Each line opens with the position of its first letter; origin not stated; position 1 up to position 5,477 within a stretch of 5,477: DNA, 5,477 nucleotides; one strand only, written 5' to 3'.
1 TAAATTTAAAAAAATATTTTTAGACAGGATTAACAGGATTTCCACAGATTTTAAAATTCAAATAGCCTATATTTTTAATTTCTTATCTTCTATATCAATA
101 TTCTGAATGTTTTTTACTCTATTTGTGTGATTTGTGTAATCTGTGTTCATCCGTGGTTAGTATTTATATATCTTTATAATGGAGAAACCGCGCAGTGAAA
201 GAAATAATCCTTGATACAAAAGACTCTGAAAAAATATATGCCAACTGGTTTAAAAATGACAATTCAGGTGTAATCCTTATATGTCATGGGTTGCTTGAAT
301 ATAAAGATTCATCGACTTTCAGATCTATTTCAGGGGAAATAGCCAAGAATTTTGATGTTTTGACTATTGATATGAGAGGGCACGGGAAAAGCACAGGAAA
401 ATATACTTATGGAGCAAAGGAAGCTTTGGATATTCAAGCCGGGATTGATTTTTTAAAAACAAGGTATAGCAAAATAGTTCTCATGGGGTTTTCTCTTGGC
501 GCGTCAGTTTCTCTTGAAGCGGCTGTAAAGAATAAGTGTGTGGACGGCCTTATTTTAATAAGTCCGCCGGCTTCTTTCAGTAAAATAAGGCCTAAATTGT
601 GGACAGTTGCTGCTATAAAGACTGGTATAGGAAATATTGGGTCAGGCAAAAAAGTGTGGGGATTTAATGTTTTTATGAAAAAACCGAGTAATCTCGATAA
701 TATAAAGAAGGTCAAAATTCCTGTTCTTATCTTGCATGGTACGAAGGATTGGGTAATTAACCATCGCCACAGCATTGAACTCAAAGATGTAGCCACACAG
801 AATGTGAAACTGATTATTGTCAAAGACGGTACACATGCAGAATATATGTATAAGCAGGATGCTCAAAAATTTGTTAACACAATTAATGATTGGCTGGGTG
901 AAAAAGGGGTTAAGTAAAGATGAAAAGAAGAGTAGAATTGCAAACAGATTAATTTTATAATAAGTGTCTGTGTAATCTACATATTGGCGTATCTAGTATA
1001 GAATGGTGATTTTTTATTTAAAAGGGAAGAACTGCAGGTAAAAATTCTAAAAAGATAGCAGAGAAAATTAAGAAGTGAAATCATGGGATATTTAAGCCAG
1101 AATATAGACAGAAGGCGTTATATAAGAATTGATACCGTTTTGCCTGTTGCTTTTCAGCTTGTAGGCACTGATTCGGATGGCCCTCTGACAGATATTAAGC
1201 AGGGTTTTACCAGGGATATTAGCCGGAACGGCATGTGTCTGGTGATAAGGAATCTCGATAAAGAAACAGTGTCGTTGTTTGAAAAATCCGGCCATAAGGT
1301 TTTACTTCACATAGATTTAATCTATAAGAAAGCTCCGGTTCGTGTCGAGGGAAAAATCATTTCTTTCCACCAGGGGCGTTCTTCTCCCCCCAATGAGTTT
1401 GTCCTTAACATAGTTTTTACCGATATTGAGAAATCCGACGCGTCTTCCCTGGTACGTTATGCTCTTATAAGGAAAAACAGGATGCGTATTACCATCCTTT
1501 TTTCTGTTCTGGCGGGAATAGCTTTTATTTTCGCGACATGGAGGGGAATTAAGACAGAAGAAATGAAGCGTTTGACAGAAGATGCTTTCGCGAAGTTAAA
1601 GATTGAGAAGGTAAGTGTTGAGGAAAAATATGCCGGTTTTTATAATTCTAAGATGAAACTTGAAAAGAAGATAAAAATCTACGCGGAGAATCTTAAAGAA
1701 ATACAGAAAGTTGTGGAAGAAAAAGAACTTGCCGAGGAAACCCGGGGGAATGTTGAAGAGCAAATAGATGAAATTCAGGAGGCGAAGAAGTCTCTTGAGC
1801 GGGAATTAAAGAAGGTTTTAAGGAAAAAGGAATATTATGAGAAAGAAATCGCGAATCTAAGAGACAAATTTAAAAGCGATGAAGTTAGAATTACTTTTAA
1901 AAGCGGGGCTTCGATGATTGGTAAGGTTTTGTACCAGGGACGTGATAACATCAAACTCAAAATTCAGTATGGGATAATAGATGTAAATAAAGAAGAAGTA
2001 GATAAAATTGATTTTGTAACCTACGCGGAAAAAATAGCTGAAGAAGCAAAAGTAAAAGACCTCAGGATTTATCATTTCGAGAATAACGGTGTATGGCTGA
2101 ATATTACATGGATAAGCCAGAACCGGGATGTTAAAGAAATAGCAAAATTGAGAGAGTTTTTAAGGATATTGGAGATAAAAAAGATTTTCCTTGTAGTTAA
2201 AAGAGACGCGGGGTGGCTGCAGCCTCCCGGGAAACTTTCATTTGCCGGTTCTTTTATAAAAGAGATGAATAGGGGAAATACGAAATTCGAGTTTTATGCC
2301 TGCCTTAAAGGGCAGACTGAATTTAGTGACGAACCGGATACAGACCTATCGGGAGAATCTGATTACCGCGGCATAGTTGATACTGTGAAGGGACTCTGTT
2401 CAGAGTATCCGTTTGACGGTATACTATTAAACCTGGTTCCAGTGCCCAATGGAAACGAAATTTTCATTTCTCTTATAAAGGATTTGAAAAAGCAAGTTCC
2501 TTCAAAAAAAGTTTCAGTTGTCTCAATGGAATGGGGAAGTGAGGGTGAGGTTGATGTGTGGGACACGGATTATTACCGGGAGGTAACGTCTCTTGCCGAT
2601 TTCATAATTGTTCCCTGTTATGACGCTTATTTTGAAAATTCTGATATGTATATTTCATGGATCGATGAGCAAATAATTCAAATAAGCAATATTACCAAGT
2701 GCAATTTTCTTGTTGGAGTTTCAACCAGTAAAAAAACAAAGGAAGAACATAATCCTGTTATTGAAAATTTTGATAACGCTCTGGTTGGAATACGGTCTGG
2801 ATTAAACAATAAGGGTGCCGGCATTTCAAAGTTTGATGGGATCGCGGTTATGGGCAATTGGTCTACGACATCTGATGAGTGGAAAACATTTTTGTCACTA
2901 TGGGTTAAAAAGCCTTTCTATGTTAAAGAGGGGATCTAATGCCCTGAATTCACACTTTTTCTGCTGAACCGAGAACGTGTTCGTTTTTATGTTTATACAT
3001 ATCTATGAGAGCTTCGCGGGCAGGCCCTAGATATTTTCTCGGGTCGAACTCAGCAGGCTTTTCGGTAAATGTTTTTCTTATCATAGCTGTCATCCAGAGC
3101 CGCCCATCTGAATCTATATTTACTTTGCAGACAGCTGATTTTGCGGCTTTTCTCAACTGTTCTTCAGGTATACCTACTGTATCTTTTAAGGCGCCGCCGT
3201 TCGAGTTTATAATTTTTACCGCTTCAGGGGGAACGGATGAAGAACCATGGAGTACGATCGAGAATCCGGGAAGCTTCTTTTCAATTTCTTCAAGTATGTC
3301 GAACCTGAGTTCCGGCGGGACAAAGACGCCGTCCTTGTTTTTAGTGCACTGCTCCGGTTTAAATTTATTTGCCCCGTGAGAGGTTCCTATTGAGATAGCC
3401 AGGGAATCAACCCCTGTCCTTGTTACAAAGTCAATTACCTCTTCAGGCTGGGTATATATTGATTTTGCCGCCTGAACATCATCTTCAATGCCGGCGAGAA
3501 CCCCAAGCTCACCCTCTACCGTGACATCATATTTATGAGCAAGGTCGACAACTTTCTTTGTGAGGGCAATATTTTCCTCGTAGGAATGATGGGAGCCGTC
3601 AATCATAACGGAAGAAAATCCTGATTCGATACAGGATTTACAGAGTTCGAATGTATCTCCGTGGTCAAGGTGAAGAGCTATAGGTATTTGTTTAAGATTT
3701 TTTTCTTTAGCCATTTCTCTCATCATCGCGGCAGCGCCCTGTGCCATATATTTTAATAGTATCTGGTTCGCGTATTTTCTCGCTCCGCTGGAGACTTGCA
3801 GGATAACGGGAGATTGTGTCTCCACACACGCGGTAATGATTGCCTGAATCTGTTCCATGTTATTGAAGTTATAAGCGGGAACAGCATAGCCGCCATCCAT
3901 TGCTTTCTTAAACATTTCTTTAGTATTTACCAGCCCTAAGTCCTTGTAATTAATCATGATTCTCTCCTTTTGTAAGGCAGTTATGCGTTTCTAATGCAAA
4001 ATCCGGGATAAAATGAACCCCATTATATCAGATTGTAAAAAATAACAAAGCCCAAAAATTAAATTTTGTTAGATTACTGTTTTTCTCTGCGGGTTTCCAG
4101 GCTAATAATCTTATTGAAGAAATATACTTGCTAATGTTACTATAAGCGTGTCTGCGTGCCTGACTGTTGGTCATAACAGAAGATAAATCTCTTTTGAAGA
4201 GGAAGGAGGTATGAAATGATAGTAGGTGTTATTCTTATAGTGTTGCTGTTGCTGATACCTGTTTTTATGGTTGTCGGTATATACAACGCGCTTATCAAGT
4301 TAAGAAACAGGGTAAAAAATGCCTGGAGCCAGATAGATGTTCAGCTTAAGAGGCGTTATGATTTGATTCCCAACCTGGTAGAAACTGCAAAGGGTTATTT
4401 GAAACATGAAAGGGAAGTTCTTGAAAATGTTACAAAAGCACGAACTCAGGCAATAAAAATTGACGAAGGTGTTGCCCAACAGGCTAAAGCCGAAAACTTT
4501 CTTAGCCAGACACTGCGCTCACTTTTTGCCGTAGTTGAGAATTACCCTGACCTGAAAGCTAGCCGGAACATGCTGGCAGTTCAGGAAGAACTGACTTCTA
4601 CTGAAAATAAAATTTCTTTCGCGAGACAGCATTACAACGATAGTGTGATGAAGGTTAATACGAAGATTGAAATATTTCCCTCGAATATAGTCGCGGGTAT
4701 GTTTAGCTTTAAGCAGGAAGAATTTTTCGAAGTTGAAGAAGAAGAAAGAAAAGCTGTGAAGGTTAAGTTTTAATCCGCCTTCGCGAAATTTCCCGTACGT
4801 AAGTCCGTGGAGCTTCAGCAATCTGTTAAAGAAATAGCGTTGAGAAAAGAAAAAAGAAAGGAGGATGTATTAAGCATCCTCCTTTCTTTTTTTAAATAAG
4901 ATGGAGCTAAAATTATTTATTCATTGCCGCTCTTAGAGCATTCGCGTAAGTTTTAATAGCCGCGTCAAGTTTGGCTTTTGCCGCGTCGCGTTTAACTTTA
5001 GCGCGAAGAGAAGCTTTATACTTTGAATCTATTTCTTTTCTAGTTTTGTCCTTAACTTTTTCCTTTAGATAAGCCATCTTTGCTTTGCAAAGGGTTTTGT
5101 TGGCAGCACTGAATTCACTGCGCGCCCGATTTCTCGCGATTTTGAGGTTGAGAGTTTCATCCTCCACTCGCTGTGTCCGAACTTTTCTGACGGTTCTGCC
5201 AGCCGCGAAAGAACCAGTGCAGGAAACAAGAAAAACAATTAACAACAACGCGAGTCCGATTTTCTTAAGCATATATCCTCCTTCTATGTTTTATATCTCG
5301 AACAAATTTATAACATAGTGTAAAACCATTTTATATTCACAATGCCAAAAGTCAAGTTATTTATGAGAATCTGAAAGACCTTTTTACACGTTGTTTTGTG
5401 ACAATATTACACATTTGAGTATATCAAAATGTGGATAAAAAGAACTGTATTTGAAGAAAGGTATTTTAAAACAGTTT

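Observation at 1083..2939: PilZ-TM-coiled coil-beta module-TIM-barrel-like fusion: possible inside-out c-di-GMP receptor with a carbohydrate-enzyme-like ectodomain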

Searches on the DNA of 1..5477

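Call 73: search_rna_families(source=window, threshold=evalue, max_evalue=1)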
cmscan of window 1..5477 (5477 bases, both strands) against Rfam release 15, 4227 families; matches with E-value up to 1: 11.
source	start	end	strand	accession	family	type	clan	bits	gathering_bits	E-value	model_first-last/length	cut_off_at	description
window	4852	4890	+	RF03623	mir-1252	Gene; miRNA;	-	28.5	70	0.1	1-65/65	no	mir-1252 microRNA precursor family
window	4786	4888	+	RF02728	HrrF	Gene; sRNA;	-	27.4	77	0.1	1-116/116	no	Haemophilus regulatory RNA responsive to iron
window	4852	4890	-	RF03623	mir-1252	Gene; miRNA;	-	26.5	70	0.31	1-65/65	no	mir-1252 microRNA precursor family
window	3849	3889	-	RF04332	Plastid-rpoB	Cis-reg;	-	25.6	45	0.17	1-49/49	no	Plastid-rpoB 5UTR RNA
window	4847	4896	+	RF03778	mir-483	Gene; miRNA;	-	25.1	60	0.24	1-75/75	no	mir-483 microRNA precursor family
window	4844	4894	-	RF04343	Plastid-psbA-2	Cis-reg;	CL00153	25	55.8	0.19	1-60/60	no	Plastid-psbA-2 3UTR RNA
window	2718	2796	-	RF02109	DLEU2_5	Gene; lncRNA;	-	24.9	40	0.5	1-84/84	no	Deleted in lymphocytic leukemia 2 conserved region 5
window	4855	4891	+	RF04343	Plastid-psbA-2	Cis-reg;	CL00153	23.9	55.8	0.36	1-60/60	no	Plastid-psbA-2 3UTR RNA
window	4847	4940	-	RF00558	L20_leader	Cis-reg; leader;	-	23.3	58.7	0.28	1-127/127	no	Ribosomal protein L20 leader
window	4632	4897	+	RF00084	CsrC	Gene; sRNA;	CL00106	21.3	61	0.0023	1-255/255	no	CsrC RNA family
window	4850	4892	+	RF03831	mir-627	Gene; miRNA;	-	20.6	86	0.76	22-67/87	no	mir-627 microRNA precursor family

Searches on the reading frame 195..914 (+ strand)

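Call 3: search_protein_families(library=pfam, proteins=[window:195-914:+], max_evalue=1)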
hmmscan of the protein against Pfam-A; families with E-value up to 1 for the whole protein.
window:195-914:+ (240 aa): 20 families
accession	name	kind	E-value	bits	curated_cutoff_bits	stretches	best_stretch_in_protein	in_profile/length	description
PF12146.15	Hydrolase_4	-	3e-20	73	27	2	23-129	3-114/239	Serine aminopeptidase, S33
PF00561.26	Abhydrolase_1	-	9e-18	65.3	25.8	2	26-130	2-108/245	alpha/beta hydrolase fold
PF12697.13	Abhydrolase_6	-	9e-12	46.5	26.3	1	27-137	1-107/217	Alpha/beta hydrolase family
PF02129.25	Peptidase_S15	-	2.7e-08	34.3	23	2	54-119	53-123/262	X-Pro dipeptidyl-peptidase (S15 family)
PF02230.22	Abhydrolase_2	-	3.2e-08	34.1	23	2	159-229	138-215/217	Phospholipase/Carboxylesterase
PF12695.13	Abhydrolase_5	-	1.1e-07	32.3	27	2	160-217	87-143/164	Alpha/beta hydrolase family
PF20434.5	BD-FAE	-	7.2e-07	29.4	26.8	1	78-198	68-213/215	BD-FAE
PF01738.24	DLH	-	8.7e-07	29.2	21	1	77-206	77-176/217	Dienelactone hydrolase family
PF00326.27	Peptidase_S9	-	2.6e-05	24.2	22.6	1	52-236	14-208/213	Prolyl oligopeptidase family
PF20408.4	Abhydrolase_11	-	6.4e-05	23.2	27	1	166-218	119-169/193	Alpha/beta hydrolase domain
PF03959.19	FSH1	-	0.0027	17.9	21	1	167-214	154-199/211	Serine hydrolase (FSH1)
PF06342.18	DUF1057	-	0.0035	16.9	21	0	87-126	100-137/297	Alpha/beta hydrolase of unknown function (DUF1057)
PF00756.26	Esterase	-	0.0065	16.7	22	1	92-226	115-205/251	Putative esterase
PF12048.14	DUF3530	-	0.024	14.4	29.8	0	80-132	182-237/310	Protein of unknown function (DUF3530)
PF03583.20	LIP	-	0.058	13.2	23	0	173-208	214-251/286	Secretory lipase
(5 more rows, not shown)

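Call 4: search_protein_families(library=ncbifam, proteins=[window:195-914:+], max_evalue=1)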
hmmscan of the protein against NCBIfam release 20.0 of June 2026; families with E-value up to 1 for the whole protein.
window:195-914:+ (240 aa): 40 families (the best 25 are shown)
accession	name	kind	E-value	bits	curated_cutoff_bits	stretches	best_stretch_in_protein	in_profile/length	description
NF050089.1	i_nPHAscl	equivalog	3.6e-16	59.1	300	2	22-123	16-116/288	intracellular short-chain-length polyhydroxyalkanoate depolymerase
TIGR03695.1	menH_SHCHC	equivalog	1.2e-14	54.4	208.55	2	25-123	3-103/252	2-succinyl-6-hydroxy-2,4-cyclohexadiene-1-carboxylate synthase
NF011457.0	PRK14875.1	equivalog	2.9e-13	49.5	307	2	20-125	126-232/372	acetoin dehydrogenase dihydrolipoyllysine-residue acetyltransferase subunit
NF047920.1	lactonase_UilS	equivalog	6.6e-12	45.7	400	2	20-120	20-126/285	UilS family quorum-quenching N-acyl-homoserine lactonase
TIGR01738.1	bioH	equivalog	8.7e-12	45.2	206.95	2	38-129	16-103/245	pimeloyl-ACP methyl ester esterase BioH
NF041096.1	esterase_EstD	equivalog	1.2e-11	44.4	600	2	78-127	225-276/421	esterase EstD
TIGR02427.1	protocat_pcaD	equivalog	1.8e-09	37.4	255.85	1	39-129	26-117/251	3-oxoadipate enol-lactonase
NF051487.1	bifunc_PcaCD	exception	1.5e-08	34.2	430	2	27-136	175-283/413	bifunctional 4-carboxymuconolactone decarboxylase/3-oxoadipate enol-lactonase PcaCD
NF041759.1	mac_hydro_EstT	equivalog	2.5e-08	33.4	450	2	168-233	214-276/278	macrolide hydrolase EstT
NF051488.1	bifunc_PcaDC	exception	2.7e-08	33.3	390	1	46-130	32-117/375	bifunctional 3-oxoadipate enol-lactonase/4-carboxymuconolactone decarboxylase PcaDC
NF008340.0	PRK11126.1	equivalog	7.4e-08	31.9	261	1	21-116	11-102/255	2-succinyl-6-hydroxy-2,4-cyclohexadiene-1-carboxylate synthase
NF052610.1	macro_16_ester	equivalog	1e-07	31.6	420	1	166-231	215-277/281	alpha/beta fold macrolide esterase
TIGR03100.1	hydr1_PEP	hypoth_equivalog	3.9e-07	29.6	168.45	1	23-125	26-133/274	hydrolase 1, exosortase A system-associated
NF007954.0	PRK10673.1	equivalog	3.4e-06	26.5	399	1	21-123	14-113/255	esterase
NF045948.1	ProImpepThrmp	equivalog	4.7e-06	26.2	500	2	168-234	225-287/291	proline iminopeptidase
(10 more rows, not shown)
